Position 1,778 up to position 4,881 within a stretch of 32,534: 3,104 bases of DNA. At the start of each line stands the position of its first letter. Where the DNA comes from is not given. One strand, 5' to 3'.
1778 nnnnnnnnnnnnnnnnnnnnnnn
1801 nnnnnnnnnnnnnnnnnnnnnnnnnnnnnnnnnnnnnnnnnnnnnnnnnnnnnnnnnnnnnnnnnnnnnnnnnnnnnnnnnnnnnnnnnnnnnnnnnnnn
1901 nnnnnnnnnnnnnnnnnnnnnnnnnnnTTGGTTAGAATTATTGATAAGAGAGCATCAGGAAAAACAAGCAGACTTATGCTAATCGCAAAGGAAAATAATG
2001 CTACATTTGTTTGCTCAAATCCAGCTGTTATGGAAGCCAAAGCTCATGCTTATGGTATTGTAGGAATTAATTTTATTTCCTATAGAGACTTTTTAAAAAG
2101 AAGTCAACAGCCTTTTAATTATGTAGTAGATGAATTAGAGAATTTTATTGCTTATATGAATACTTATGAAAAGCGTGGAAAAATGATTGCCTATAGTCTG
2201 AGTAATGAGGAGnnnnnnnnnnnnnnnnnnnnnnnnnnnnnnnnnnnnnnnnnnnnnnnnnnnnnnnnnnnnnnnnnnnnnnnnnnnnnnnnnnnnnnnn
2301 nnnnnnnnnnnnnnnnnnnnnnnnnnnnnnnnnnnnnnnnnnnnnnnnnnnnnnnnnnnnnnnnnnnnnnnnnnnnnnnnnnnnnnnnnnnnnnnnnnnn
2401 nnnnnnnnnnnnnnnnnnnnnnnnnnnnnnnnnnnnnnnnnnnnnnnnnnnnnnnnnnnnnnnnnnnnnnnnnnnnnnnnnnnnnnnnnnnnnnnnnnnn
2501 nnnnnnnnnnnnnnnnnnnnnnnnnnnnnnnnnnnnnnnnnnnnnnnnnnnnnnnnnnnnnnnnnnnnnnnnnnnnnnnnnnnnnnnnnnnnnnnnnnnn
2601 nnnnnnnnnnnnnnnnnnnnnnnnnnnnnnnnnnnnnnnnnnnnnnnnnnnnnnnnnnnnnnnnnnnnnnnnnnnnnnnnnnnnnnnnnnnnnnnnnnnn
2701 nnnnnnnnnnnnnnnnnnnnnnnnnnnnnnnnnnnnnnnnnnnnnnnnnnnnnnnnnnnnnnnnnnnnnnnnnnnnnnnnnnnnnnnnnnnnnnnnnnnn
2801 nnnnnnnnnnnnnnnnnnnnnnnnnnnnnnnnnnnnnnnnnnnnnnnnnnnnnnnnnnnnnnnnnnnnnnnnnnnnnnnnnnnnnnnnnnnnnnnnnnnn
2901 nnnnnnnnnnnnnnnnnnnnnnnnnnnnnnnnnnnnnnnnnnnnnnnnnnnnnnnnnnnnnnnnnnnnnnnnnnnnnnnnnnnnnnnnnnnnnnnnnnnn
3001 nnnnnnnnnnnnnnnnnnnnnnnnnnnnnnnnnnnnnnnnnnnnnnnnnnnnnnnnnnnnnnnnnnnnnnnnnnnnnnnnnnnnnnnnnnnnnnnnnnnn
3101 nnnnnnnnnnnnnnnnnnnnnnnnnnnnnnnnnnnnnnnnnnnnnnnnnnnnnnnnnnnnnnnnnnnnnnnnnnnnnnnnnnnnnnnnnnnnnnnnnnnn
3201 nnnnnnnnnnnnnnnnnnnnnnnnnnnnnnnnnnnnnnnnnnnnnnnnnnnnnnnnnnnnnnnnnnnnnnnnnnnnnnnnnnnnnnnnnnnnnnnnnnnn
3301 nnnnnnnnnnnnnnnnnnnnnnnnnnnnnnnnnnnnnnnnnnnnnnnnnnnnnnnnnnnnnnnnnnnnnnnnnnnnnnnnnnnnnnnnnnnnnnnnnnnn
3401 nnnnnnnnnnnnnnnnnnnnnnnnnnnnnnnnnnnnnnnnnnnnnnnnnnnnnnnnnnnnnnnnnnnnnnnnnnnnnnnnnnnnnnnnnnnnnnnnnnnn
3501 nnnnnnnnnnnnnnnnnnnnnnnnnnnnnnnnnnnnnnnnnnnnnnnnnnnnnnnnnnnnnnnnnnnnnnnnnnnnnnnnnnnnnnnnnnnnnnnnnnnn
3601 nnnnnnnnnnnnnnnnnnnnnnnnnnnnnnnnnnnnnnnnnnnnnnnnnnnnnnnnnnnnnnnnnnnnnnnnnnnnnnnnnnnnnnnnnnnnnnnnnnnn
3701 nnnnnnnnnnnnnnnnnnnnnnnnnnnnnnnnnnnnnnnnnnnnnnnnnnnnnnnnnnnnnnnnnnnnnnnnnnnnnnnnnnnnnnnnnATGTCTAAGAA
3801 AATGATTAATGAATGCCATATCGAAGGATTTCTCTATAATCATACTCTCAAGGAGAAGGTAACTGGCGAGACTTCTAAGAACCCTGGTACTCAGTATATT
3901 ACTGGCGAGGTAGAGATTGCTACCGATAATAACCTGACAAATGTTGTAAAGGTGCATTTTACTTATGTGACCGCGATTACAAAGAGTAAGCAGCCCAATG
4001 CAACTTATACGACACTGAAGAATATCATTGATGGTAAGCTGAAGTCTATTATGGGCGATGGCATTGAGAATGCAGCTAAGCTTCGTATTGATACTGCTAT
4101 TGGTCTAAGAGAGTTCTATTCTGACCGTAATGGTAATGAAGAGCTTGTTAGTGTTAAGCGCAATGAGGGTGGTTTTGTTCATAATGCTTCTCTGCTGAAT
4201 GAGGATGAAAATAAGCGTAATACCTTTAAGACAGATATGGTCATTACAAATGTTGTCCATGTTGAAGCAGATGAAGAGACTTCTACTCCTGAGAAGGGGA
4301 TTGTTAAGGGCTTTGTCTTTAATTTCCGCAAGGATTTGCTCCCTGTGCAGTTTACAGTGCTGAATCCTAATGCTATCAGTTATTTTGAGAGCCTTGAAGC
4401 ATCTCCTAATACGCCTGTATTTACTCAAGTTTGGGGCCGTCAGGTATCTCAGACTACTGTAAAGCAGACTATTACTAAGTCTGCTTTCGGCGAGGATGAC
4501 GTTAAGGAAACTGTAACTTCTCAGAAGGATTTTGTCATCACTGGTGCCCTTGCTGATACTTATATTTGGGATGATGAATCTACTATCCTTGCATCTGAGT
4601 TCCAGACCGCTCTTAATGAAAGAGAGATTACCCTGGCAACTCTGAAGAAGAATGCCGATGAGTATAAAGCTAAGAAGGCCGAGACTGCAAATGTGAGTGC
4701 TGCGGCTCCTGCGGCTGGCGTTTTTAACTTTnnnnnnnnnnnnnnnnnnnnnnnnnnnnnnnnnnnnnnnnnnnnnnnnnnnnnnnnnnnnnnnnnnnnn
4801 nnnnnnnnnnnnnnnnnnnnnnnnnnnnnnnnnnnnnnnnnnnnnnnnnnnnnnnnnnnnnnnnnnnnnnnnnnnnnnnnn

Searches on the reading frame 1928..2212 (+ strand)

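Call 9: search_protein_families(library=pfam, max_evalue=0.01, proteins=[window:1928-2212:+])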
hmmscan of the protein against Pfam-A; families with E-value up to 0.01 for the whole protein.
seq(95 aa): 0 families

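Call 48: search_protein_families(library=phrogs, max_evalue=0.001, proteins=[window:1928-2212:+])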
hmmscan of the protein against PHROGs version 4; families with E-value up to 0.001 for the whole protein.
seq(95 aa): 1 family
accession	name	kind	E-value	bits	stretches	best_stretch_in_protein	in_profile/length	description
phrog_1828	-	unknown function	6.9e-05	24.1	1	4-79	4-89/109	-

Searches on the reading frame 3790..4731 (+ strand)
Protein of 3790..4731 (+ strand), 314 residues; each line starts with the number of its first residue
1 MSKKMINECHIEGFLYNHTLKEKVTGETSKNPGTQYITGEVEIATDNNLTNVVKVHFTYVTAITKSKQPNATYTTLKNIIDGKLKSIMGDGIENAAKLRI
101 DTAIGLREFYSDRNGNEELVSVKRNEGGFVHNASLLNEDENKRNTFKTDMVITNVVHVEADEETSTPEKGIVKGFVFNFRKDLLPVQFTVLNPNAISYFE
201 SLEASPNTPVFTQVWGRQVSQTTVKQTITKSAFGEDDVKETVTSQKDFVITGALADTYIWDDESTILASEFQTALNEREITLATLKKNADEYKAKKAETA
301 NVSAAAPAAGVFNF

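Call 9: search_protein_families(library=pfam, max_evalue=0.01, proteins=[window:3790-4731:+])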
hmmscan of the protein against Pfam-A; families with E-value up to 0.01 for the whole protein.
seq(314 aa): 0 families

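Call 20: find_encoding_contigs(protein=window:3790-4731:+, flank=10000, max_places=6)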
Protein window:3790-4731:+ (314 aa): 2 contigs read that carry it; 2 places shown.
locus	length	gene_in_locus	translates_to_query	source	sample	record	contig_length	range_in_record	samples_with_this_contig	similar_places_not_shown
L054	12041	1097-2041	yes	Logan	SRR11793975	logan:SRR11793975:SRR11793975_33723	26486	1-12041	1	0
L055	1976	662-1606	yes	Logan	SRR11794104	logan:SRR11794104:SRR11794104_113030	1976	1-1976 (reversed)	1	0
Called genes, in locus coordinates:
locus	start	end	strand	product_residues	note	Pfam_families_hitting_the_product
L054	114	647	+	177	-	-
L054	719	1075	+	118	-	-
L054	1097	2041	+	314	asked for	PF27337:YorF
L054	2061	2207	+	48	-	-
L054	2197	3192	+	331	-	PF13479:AAA_24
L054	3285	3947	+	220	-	PF26927:Phage_SPbeta_YorH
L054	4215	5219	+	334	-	PF03796:DnaB_C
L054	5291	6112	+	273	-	PF14528:LAGLIDADG_3 (faint)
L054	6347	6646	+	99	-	-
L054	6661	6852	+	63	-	-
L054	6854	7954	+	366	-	-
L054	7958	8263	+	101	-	-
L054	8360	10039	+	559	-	PF01368:DHH, PF17768:RecJ_OB (weak)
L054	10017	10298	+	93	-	-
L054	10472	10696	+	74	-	-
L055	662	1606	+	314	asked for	PF27337:YorF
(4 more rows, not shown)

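Call 48: search_protein_families(library=phrogs, max_evalue=0.001, proteins=[window:3790-4731:+])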
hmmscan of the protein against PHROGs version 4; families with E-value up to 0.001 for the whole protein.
seq(314 aa): 0 families
